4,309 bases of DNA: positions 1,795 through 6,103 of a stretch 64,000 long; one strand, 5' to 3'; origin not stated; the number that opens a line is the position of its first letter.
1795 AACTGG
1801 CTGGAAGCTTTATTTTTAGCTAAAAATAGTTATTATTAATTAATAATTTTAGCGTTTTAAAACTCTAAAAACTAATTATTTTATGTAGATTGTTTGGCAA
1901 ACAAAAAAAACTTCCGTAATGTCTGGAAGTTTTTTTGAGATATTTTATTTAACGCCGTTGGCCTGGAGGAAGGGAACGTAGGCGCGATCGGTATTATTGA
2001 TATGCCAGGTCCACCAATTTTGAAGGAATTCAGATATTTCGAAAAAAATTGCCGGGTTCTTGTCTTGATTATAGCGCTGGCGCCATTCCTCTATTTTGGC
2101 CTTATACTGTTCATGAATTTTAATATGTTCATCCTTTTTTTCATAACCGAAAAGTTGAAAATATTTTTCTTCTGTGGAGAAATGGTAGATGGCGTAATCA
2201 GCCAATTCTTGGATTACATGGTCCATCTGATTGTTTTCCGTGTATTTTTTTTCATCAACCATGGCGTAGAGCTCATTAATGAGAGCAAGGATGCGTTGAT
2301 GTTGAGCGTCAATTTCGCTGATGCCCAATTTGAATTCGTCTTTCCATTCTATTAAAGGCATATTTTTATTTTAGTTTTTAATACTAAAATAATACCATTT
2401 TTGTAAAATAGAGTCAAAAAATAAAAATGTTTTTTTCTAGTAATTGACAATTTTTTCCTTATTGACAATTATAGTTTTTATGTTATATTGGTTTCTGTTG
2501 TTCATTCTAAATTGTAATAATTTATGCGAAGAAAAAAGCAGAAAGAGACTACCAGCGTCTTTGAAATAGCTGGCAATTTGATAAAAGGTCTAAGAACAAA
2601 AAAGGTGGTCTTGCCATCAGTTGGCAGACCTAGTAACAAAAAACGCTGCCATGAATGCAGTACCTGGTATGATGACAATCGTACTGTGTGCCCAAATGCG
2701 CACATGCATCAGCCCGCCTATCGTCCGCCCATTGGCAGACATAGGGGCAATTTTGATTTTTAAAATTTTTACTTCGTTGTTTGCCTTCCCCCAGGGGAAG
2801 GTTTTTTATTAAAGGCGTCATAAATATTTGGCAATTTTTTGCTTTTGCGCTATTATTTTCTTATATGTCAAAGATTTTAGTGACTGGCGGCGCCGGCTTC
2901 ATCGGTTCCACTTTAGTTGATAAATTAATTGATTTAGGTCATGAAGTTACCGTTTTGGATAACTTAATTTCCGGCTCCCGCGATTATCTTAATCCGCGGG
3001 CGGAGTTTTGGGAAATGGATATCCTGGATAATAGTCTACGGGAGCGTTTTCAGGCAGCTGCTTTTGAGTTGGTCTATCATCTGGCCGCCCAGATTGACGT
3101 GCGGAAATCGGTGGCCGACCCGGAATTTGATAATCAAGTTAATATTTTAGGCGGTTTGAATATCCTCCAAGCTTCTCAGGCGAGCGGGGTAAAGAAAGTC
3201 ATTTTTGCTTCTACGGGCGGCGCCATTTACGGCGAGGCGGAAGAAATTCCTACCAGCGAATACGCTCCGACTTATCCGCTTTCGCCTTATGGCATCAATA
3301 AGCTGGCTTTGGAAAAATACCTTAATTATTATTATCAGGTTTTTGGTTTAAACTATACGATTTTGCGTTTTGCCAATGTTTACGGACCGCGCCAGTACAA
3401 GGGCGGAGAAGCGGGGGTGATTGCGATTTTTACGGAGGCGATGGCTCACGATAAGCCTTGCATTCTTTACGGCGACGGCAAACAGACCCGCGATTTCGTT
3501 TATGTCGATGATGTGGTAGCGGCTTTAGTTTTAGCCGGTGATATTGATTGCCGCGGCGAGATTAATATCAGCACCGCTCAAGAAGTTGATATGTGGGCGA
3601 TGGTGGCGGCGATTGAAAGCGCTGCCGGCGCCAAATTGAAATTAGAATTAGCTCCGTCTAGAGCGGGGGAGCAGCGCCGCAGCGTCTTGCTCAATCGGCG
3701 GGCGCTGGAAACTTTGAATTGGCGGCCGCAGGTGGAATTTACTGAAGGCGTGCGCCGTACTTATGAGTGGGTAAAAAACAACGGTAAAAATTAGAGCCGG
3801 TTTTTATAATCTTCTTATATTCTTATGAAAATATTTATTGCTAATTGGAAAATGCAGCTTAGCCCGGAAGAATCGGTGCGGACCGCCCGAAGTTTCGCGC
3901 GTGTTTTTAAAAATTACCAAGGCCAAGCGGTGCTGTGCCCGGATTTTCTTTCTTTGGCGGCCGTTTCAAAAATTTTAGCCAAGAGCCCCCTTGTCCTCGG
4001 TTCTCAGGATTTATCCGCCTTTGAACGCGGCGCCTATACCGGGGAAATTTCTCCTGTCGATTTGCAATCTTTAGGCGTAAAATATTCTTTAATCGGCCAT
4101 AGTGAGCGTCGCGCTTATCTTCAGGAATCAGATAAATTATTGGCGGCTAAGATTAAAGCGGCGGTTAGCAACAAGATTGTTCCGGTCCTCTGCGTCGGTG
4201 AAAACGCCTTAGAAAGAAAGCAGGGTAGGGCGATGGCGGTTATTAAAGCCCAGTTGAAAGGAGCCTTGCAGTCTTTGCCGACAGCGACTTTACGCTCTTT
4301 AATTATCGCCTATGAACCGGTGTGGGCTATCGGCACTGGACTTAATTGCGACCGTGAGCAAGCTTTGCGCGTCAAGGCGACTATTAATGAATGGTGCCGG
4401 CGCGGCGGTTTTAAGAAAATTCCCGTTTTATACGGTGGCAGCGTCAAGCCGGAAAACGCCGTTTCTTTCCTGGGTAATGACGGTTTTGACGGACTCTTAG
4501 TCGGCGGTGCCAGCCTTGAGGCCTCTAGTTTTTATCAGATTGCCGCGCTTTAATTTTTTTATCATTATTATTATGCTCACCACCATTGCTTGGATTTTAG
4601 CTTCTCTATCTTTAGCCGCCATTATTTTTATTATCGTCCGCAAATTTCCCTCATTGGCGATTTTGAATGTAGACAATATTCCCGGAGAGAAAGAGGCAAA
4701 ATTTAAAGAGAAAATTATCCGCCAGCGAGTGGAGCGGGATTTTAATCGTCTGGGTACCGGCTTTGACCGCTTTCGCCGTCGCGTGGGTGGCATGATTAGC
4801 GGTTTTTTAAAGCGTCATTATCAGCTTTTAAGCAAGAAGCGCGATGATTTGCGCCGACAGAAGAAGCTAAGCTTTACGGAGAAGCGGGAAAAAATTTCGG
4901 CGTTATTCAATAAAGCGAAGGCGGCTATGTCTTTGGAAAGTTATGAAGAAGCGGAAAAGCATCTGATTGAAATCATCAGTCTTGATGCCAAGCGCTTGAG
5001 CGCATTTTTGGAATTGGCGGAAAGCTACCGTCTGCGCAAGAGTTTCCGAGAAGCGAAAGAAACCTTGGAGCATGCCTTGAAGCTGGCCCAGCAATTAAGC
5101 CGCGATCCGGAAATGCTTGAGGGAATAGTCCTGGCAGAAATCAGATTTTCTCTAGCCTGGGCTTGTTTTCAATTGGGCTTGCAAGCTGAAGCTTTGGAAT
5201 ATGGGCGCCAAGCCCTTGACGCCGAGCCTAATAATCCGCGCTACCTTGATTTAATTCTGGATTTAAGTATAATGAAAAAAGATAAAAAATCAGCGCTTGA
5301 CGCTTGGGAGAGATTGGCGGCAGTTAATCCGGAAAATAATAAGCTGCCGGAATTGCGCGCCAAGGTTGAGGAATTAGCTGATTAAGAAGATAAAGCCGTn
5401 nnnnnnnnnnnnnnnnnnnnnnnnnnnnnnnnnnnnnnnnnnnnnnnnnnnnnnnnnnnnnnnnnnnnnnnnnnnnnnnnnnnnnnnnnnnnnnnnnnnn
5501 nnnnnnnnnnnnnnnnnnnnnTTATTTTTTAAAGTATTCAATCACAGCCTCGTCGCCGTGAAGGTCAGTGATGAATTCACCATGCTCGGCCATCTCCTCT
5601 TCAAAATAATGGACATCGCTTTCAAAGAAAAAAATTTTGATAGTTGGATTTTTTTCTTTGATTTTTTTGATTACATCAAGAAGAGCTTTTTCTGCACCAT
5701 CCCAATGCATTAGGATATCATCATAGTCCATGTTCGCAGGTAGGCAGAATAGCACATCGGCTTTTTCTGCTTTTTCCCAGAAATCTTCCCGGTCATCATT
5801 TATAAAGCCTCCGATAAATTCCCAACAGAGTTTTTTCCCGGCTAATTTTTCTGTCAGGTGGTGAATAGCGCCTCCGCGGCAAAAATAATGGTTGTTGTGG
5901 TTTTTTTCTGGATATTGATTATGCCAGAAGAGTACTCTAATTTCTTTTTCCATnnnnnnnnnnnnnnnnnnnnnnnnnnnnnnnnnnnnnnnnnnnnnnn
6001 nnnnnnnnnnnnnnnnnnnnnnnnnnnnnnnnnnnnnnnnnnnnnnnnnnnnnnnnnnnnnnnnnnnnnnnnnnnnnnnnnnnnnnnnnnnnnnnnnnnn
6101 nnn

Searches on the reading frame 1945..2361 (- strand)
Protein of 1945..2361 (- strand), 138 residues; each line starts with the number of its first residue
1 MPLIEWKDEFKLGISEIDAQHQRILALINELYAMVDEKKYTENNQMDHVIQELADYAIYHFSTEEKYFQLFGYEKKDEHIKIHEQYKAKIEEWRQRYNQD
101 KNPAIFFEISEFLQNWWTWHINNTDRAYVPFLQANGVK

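Call 74: search_protein_families(library=pfam, proteins=[window:1945-2361:-], max_evalue=0.001)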
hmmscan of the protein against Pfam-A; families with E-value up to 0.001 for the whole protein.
window:1945-2361:- (138 aa): 1 family
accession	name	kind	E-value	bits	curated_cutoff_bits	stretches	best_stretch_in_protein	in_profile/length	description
PF01814.28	Hemerythrin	-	1.6e-15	58.2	25.3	1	13-132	2-127/127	Hemerythrin HHE cation binding domain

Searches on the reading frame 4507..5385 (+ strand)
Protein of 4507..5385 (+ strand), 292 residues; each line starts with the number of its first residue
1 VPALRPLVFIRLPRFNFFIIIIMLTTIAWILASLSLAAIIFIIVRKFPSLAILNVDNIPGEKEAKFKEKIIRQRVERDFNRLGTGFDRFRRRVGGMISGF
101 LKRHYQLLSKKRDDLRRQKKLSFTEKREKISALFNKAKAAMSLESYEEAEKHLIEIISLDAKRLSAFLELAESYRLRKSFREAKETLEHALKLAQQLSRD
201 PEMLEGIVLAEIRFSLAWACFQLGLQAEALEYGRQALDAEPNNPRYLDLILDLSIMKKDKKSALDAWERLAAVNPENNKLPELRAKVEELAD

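Call 8: search_protein_families(library=pfam, proteins=[window:4507-5385:+], max_evalue=1)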
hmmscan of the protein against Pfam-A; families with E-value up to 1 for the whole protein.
window:4507-5385:+ (292 aa): 18 families
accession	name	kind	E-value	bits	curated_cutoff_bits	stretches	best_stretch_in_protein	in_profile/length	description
PF07719.23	TPR_2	-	7.5e-12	44.8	27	3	210-243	1-34/34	Tetratricopeptide repeat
PF13181.12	TPR_8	-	1.7e-10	40.6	25.7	3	131-162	2-33/34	Tetratricopeptide repeat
PF13424.12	TPR_12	-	1.3e-08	35.4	30.1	2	165-238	4-73/77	Tetratricopeptide repeat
PF00515.34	TPR_1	-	2.1e-08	34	27.8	2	132-160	3-31/34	Tetratricopeptide repeat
PF13428.12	TPR_14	-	2.3e-07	31.2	23.5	1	211-247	2-38/44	Tetratricopeptide repeat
PF13432.12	TPR_16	-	1e-06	29.5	32.7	2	210-244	31-65/65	Tetratricopeptide repeat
PF14559.12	TPR_19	-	9e-06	26.4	25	2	142-196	3-57/68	Tetratricopeptide repeat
PF25058.1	ARM_TT21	-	0.0017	18.8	27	1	125-193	18-86/155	Tetratricopeptide repeat protein 21 ARM repeat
PF12895.13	ANAPC3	-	0.0062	17.2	27.2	0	127-155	53-81/82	Anaphase-promoting complex, cyclosome, subunit 3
PF23914.1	TPR_CcmH_CycH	-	0.0074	16.6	42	1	228-278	105-155/158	Cytochrome c-type biogenesis protein H TPR domain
PF17874.7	TPR_MalT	-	0.009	15.8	45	1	141-207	58-124/336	MalT-like TPR region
PF13374.12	TPR_10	-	0.011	16.2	27.5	0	164-197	2-35/42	Tetratricopeptide repeat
PF13174.12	TPR_6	-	0.017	16.2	26.3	0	166-191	2-27/33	Tetratricopeptide repeat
PF16113.10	ECH_2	-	0.21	11.5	27.2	1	107-207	198-305/335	Enoyl-CoA hydratase/isomerase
PF25064.1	ARM_TT21_5th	-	0.26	12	27.8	0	142-203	13-74/117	TT21 fifth ARM repeats domain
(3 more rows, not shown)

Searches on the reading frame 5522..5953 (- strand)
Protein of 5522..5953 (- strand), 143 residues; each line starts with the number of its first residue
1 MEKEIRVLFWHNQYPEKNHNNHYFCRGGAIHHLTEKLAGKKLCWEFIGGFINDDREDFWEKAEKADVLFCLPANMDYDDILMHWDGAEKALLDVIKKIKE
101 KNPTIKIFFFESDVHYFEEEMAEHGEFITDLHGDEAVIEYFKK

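Call 7: search_protein_families(library=phrogs, proteins=[window:5522-5953:-], max_evalue=1)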
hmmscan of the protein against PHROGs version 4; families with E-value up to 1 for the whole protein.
window:5522-5953:- (143 aa): 1 family
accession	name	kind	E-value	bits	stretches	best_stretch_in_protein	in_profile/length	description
phrog_15505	-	unknown function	0.18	13.2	1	30-116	1-72/87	-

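Call 8: search_protein_families(library=pfam, proteins=[window:5522-5953:-], max_evalue=1)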
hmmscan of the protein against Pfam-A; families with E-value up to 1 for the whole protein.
window:5522-5953:- (143 aa): 3 families
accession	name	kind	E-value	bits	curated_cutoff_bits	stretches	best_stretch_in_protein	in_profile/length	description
PF00016.26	RuBisCO_large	-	0.11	12.2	30.1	1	81-141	58-117/299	Ribulose bisphosphate carboxylase large chain, catalytic domain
PF10561.15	C2orf69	-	0.12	12.1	25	1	68-126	16-54/301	C2orf69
PF11680.14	DUF3276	-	0.13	12.8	23.1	1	106-140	59-93/131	Protein of unknown function (DUF3276)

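Call 57: search_protein_families(library=padloc, proteins=[window:5522-5953:-], max_evalue=1)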
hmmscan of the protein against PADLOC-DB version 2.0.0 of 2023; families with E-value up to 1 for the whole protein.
window:5522-5953:- (143 aa): 0 families

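Call 58: search_protein_families(library=ncbifam, proteins=[window:5522-5953:-], max_evalue=1)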
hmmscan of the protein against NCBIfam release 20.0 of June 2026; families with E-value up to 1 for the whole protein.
window:5522-5953:- (143 aa): 1 family
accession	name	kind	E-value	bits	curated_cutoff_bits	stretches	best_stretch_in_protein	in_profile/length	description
TIGR00510.1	lipA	equivalog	0.014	14.7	310.25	1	73-116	114-154/302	lipoyl synthase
